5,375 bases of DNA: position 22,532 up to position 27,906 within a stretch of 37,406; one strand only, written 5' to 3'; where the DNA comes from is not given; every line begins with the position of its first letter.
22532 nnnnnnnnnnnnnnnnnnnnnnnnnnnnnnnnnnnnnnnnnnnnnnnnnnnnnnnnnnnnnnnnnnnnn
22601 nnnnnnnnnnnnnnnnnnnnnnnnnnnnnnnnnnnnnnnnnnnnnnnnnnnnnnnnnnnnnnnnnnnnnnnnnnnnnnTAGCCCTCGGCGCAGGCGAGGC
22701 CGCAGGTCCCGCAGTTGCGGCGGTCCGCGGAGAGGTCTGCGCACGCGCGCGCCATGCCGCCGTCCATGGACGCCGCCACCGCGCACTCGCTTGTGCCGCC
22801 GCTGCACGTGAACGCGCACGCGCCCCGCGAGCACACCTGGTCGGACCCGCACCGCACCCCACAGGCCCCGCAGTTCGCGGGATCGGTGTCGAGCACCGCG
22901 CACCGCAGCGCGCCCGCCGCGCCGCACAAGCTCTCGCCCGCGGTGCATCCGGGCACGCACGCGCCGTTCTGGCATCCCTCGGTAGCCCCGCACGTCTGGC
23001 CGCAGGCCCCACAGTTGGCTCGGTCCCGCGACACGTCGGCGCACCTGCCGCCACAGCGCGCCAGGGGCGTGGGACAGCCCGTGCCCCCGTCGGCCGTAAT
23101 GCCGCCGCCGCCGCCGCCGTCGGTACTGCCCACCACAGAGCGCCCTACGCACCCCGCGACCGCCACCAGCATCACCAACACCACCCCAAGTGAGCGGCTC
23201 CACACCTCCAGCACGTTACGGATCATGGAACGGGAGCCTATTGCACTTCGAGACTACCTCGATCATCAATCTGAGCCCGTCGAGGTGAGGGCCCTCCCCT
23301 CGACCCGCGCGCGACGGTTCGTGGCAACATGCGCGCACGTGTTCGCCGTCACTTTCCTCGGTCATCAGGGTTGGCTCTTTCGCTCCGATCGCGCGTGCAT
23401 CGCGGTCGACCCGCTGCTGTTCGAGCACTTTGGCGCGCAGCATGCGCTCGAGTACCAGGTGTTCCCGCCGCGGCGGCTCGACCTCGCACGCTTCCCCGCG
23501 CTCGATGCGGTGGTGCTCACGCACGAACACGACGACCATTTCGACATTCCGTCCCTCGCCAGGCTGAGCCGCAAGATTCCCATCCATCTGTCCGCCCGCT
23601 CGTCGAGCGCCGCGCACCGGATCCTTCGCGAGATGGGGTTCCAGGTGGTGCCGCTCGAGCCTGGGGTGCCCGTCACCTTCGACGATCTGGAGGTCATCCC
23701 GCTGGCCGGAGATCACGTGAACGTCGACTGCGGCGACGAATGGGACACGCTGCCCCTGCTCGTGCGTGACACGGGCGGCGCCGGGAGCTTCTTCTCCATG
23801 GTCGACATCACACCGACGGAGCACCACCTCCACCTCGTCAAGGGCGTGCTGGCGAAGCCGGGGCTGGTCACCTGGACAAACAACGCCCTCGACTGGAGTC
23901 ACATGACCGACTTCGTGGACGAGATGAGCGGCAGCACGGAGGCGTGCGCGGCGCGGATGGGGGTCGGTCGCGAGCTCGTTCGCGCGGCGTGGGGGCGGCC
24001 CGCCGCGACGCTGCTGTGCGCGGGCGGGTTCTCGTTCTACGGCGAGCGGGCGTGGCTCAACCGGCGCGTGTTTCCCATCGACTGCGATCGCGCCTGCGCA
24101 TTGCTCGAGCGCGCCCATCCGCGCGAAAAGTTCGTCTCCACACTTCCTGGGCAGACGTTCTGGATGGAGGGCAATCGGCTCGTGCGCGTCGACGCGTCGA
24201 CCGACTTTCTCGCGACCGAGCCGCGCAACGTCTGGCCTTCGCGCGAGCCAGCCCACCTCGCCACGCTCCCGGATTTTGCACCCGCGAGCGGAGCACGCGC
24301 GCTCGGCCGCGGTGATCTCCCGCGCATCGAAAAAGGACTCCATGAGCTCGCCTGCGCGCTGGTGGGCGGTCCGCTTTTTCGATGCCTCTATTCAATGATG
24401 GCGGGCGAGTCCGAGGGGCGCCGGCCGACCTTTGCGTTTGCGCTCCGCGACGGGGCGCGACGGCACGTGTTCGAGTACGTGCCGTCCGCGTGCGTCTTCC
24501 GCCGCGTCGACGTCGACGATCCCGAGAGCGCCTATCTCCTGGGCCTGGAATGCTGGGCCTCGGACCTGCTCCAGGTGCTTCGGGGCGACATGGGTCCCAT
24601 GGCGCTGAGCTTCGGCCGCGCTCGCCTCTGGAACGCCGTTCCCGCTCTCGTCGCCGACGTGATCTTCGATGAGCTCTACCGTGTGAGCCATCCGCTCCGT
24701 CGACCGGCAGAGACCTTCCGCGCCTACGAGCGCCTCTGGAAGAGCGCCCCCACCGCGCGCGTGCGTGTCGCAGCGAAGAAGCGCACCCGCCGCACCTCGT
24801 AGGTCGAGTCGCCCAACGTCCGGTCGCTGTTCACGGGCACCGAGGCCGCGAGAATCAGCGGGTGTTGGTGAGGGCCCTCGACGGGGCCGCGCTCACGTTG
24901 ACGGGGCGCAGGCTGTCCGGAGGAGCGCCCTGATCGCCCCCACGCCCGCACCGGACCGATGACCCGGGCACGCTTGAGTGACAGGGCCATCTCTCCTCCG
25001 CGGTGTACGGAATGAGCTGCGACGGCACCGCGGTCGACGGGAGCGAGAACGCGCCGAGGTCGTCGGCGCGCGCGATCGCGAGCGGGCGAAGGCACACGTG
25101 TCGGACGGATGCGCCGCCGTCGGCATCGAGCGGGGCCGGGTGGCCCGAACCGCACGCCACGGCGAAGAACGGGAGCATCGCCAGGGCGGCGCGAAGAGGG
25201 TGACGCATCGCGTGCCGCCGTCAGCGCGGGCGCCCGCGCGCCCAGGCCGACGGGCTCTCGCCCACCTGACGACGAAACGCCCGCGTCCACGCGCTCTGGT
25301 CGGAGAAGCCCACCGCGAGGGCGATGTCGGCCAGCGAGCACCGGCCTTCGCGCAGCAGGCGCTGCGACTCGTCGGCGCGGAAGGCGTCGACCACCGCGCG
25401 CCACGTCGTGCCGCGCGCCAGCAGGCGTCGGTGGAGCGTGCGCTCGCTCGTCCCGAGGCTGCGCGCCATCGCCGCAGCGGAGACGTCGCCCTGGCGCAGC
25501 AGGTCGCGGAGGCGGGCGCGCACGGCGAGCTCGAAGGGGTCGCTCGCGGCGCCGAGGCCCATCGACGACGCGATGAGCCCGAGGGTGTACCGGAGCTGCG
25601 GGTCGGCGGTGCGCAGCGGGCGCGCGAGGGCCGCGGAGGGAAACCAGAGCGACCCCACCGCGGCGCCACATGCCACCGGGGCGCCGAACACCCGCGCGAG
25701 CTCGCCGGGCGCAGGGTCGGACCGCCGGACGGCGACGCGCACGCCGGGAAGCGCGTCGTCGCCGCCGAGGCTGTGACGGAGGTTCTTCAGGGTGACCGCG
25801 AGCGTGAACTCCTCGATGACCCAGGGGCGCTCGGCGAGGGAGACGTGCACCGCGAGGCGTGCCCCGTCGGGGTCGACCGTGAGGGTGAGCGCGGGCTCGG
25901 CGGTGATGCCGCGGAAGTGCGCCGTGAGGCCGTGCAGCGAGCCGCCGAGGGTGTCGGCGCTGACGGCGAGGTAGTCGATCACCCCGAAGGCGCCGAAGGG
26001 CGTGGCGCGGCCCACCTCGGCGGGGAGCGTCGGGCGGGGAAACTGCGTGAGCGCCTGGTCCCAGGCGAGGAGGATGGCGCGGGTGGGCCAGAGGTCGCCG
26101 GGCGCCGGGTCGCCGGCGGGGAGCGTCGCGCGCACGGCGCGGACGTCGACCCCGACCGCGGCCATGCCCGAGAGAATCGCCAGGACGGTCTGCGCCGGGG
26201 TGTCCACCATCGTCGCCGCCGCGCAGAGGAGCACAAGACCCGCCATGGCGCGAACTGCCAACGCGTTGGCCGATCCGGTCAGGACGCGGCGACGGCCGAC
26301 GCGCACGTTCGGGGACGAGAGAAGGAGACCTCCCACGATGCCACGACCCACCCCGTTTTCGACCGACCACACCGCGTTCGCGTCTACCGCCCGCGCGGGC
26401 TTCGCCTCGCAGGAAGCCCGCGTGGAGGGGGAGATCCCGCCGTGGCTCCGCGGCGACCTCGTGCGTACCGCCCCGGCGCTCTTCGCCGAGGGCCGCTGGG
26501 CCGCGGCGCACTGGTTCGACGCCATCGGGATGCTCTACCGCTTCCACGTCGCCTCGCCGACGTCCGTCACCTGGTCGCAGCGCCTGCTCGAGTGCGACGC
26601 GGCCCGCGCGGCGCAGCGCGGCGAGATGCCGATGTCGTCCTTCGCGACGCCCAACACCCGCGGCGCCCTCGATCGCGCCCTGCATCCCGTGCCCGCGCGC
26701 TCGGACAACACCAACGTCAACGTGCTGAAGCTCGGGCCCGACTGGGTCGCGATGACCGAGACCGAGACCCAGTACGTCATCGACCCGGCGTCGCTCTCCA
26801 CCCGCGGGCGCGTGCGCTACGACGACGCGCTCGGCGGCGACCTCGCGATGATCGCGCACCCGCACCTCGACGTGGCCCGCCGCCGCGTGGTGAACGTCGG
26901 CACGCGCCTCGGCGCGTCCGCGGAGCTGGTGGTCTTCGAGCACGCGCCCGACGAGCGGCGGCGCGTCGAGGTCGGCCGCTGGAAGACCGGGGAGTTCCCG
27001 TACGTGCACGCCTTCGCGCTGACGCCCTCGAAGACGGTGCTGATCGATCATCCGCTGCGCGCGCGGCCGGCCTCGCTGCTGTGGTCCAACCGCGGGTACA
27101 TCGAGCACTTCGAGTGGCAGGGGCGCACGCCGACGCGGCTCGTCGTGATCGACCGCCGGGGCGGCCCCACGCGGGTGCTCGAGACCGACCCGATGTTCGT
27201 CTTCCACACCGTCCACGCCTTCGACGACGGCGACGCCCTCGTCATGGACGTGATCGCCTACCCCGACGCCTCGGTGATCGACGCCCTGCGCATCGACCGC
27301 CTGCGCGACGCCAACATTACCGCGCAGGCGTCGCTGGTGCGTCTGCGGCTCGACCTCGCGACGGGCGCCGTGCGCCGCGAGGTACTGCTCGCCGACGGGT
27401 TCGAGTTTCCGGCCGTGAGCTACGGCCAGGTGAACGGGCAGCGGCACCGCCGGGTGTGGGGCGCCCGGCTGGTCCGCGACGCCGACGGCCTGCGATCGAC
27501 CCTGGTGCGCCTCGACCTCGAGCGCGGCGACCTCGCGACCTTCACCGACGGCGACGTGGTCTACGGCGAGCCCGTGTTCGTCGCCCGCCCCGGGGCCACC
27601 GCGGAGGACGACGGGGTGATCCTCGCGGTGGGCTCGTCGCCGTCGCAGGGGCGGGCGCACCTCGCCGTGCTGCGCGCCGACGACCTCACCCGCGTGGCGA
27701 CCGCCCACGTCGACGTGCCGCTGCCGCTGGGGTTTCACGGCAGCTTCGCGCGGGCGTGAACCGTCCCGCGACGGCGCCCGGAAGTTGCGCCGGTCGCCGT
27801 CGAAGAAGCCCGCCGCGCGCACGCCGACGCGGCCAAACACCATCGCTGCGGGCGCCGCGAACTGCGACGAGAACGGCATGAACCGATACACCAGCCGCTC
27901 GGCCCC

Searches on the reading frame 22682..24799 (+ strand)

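Call 16: search_protein_families(library=pfam, proteins=[window:22682-24799:+], max_evalue=0.001)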
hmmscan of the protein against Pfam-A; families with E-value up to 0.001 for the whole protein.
window:22682-24799:+ (706 aa): 2 families
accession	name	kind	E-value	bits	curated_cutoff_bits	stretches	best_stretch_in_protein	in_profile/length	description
PF12706.13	Lactamase_B_2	-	7.3e-10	39.2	27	1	258-410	17-180/200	Beta-lactamase superfamily domain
PF13483.12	Lactamase_B_3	-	1.5e-06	28.8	24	1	223-347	2-84/160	Beta-lactamase superfamily domain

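Call 66: search_protein_families(library=padloc, proteins=[window:22682-24799:+], max_evalue=0.01)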
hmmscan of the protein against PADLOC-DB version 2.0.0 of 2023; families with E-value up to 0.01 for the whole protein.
window:22682-24799:+ (706 aa): 0 families

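Call 79: search_protein_families(library=ncbifam, proteins=[window:22682-24799:+], max_evalue=0.001)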
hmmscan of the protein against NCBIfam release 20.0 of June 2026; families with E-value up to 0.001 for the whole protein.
window:22682-24799:+ (706 aa): 0 families

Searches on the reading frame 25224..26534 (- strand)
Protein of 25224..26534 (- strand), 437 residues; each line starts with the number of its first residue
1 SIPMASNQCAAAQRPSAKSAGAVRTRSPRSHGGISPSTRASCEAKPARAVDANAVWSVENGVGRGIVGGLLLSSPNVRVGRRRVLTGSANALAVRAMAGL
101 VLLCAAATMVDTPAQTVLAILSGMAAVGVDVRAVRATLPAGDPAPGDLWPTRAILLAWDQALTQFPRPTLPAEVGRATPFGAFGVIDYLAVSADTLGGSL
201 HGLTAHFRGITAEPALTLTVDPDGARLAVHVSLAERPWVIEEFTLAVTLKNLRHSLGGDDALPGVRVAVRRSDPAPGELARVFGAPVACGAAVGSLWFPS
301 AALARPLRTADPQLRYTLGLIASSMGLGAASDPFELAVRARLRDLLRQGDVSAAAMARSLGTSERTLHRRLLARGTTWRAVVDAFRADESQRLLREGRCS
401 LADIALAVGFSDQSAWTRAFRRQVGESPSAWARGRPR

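Call 18: search_protein_families(library=pfam, proteins=[window:25224-26534:-], max_evalue=0.001)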
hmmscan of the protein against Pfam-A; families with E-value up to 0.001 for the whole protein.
window:25224-26534:- (437 aa): 4 families
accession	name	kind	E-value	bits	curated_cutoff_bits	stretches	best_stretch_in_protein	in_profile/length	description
PF12625.12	Arabinose_bd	-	6.8e-20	72.4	27.6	1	135-307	10-185/185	Arabinose-binding domain of AraC transcription regulator, N-term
PF12833.13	HTH_18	-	2.3e-19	69.9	33.6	1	356-433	1-79/80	Helix-turn-helix domain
PF00165.29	HTH_AraC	-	1.2e-08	35.3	26.6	1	398-431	8-40/42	Bacterial regulatory helix-turn-helix proteins, AraC family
PF13404.12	HTH_AsnC-type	-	0.00034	20.8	27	0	393-418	12-37/42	AsnC-type helix-turn-helix domain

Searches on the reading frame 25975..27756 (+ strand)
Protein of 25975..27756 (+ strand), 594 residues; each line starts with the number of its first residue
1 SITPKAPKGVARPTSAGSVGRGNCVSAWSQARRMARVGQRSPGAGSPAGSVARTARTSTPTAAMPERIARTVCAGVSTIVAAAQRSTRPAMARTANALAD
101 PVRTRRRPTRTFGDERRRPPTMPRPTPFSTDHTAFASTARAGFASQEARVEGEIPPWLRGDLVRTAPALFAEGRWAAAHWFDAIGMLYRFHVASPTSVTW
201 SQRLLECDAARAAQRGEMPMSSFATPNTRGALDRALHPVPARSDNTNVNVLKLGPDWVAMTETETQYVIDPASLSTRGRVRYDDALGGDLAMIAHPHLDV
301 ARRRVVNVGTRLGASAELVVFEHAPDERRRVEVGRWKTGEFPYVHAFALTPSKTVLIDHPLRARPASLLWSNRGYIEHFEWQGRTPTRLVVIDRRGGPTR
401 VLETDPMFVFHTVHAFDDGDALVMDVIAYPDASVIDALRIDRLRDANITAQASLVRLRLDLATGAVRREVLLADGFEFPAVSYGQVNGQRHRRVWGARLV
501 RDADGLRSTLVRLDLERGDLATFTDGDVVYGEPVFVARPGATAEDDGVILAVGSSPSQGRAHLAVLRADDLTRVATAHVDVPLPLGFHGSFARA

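Call 16: search_protein_families(library=pfam, proteins=[window:25975-27756:+], max_evalue=0.001)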
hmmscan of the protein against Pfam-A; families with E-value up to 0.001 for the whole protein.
window:25975-27756:+ (594 aa): 1 family
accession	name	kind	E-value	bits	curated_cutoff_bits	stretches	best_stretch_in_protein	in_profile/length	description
PF03055.21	RPE65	-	2e-97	327.6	27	1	147-592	13-468/469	Retinal pigment epithelial membrane protein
